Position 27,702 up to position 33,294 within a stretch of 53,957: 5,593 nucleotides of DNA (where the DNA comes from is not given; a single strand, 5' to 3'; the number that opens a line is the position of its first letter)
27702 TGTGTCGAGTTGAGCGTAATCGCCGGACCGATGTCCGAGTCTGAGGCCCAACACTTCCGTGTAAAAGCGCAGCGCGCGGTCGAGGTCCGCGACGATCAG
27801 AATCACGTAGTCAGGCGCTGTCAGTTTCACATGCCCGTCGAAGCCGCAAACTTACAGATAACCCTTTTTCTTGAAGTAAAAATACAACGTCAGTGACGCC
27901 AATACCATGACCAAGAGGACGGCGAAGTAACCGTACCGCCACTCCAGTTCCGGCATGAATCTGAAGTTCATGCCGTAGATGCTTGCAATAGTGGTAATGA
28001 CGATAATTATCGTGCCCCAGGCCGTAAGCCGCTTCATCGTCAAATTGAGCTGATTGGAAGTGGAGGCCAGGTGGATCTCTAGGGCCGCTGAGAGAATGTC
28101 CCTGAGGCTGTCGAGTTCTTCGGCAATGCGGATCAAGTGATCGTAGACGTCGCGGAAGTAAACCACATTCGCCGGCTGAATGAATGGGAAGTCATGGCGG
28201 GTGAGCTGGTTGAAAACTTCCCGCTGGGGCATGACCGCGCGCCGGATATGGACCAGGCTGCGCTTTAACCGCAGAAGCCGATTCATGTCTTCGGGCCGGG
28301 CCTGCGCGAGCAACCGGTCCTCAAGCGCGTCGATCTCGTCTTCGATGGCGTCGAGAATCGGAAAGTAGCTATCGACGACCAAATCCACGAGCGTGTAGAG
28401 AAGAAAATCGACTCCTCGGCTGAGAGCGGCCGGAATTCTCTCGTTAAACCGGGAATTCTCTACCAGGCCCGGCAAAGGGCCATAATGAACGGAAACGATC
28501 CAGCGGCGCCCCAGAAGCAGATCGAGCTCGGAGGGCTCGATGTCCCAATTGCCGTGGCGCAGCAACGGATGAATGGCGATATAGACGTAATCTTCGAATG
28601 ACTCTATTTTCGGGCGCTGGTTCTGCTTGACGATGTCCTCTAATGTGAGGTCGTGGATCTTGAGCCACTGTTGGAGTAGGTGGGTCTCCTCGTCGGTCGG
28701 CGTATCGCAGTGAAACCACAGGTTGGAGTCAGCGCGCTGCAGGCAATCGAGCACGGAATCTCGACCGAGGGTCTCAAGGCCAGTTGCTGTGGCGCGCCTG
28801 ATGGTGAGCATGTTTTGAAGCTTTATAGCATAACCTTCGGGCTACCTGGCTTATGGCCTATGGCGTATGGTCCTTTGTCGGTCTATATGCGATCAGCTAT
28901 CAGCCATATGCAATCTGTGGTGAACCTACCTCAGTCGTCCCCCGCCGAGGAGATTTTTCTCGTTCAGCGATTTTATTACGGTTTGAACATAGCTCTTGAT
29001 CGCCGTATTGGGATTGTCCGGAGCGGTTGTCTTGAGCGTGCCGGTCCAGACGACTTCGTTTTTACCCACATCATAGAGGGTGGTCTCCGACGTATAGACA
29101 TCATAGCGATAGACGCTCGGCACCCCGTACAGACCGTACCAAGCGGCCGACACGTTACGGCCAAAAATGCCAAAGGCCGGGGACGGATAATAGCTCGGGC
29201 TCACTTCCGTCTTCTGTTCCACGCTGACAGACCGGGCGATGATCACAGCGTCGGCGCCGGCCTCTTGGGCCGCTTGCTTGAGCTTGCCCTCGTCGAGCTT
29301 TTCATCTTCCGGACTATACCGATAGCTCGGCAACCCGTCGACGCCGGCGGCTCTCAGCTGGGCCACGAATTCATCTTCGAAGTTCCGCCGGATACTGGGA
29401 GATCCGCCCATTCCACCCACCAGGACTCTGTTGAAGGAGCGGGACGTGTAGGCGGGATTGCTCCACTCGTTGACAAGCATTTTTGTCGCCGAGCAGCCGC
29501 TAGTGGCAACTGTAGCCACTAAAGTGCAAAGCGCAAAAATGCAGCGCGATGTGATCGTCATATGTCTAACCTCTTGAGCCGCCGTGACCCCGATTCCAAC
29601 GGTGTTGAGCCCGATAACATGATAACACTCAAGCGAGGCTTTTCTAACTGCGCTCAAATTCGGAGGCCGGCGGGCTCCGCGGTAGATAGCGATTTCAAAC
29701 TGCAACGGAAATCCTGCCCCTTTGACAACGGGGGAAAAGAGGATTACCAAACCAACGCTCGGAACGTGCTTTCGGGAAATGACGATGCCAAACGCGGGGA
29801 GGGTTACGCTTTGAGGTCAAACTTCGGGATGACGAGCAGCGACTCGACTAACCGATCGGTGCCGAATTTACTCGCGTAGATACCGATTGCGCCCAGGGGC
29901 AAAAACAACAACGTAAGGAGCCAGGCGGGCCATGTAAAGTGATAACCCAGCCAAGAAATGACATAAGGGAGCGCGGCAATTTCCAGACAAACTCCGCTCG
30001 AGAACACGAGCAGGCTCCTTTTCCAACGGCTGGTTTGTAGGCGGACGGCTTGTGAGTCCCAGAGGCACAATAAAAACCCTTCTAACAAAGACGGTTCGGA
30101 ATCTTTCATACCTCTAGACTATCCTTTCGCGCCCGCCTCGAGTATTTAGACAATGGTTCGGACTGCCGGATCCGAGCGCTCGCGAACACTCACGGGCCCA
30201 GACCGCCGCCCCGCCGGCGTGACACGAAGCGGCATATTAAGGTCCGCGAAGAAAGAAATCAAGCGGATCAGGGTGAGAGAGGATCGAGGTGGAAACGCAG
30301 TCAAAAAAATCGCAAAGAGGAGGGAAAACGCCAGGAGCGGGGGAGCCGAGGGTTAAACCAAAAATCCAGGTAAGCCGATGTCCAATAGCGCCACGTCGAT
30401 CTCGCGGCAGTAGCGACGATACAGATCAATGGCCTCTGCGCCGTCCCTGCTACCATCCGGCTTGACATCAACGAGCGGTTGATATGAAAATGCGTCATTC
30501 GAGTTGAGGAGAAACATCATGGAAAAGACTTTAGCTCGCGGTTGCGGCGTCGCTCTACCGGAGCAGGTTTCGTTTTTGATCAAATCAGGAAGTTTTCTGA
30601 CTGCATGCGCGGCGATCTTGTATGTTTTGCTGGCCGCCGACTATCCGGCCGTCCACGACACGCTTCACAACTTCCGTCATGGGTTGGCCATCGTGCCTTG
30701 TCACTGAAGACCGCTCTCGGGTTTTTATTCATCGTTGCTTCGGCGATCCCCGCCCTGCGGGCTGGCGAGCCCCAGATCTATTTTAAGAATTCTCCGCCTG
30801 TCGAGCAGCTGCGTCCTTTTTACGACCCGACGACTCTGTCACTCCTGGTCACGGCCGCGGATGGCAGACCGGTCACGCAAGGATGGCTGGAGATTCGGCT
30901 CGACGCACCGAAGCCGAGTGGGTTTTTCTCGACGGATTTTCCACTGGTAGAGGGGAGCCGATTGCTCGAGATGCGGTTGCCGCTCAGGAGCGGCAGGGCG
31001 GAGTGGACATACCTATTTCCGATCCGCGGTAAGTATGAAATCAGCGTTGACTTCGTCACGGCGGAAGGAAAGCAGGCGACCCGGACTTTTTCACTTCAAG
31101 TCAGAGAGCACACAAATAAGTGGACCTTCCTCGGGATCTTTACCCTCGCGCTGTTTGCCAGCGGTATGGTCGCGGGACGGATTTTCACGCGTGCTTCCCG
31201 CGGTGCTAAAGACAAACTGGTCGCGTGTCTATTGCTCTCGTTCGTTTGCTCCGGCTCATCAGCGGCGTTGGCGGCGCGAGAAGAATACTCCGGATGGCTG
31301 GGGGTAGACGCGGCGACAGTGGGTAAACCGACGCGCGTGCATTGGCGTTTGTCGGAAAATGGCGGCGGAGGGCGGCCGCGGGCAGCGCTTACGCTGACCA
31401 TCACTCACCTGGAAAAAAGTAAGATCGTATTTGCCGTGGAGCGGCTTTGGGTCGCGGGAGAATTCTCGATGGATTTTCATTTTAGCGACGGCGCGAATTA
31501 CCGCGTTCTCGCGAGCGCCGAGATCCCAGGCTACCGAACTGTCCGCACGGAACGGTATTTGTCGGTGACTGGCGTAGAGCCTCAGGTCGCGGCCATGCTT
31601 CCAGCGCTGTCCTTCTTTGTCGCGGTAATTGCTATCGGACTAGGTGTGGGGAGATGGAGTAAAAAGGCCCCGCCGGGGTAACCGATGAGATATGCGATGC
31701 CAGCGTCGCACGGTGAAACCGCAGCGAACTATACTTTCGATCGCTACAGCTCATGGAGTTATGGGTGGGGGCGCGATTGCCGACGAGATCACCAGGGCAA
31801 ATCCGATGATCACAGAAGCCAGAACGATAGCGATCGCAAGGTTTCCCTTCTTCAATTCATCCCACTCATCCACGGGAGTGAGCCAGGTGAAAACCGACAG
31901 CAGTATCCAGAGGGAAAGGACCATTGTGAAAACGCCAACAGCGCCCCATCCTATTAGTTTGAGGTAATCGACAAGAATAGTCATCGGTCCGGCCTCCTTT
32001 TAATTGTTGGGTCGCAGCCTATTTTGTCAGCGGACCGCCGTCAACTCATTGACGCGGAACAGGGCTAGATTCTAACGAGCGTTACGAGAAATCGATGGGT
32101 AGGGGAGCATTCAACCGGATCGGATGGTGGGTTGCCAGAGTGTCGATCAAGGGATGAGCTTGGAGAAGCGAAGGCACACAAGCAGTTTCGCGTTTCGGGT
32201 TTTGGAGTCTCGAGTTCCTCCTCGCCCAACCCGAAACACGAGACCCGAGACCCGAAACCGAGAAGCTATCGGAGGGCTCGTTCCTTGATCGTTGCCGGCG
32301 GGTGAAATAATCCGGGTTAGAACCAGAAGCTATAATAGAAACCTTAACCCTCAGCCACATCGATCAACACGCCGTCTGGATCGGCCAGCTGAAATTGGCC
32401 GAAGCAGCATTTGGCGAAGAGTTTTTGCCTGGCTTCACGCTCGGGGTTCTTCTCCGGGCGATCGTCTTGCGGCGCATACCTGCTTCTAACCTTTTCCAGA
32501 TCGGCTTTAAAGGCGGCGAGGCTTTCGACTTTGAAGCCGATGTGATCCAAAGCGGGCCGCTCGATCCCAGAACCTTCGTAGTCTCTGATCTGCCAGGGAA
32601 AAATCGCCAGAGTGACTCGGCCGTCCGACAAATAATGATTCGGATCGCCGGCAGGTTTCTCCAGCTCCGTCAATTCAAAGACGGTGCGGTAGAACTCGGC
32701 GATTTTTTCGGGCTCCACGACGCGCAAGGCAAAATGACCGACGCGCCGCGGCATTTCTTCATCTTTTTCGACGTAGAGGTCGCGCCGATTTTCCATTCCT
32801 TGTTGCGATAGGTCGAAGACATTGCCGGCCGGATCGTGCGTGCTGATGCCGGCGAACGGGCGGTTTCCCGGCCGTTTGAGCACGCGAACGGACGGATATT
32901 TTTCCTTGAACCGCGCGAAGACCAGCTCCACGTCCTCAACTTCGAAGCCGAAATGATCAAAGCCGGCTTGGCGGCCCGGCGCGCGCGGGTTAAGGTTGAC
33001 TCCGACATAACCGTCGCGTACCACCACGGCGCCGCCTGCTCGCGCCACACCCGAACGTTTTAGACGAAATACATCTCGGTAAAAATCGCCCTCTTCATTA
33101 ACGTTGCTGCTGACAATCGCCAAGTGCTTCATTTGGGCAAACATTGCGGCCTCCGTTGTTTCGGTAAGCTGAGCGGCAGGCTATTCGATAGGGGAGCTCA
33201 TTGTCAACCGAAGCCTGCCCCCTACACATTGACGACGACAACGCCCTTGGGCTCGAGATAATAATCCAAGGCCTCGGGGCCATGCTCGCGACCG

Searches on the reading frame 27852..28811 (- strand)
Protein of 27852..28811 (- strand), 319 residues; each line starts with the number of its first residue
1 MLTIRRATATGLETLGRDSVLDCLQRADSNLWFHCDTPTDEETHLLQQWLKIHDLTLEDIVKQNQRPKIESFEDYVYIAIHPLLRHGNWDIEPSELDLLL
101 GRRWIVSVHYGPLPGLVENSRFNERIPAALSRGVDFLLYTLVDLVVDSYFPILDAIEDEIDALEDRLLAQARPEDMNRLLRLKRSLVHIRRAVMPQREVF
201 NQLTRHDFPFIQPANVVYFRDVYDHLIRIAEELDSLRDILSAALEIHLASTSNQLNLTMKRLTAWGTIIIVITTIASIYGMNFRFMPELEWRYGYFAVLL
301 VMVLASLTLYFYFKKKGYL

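Call 36: search_protein_families(library=pfam, proteins=[window:27852-28811:-], max_evalue=0.00001)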
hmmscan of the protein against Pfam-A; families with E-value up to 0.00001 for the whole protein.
window:27852-28811:- (319 aa): 1 family
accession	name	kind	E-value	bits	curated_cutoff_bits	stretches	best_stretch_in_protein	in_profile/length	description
PF01544.23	CorA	-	5.9e-69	233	27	1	30-315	4-292/292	CorA-like Mg2+ transporter protein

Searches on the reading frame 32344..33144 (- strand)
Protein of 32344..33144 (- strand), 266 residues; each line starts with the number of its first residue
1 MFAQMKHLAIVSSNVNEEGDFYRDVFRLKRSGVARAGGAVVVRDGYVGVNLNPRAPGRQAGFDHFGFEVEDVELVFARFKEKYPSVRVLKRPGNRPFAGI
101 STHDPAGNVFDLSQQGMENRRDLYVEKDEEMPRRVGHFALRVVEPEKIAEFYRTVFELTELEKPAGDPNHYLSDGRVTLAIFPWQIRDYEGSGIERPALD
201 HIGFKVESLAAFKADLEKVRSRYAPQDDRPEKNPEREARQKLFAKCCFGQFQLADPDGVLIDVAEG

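Call 36: search_protein_families(library=pfam, proteins=[window:32344-33144:-], max_evalue=0.00001)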
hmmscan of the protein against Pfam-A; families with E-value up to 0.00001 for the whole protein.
window:32344-33144:- (266 aa): 1 family
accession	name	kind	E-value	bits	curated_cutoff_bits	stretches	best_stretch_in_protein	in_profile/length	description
PF00903.31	Glyoxalase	-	2.2e-15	57.6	20.6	1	5-111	2-120/121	Glyoxalase/Bleomycin resistance protein/Dioxygenase superfamily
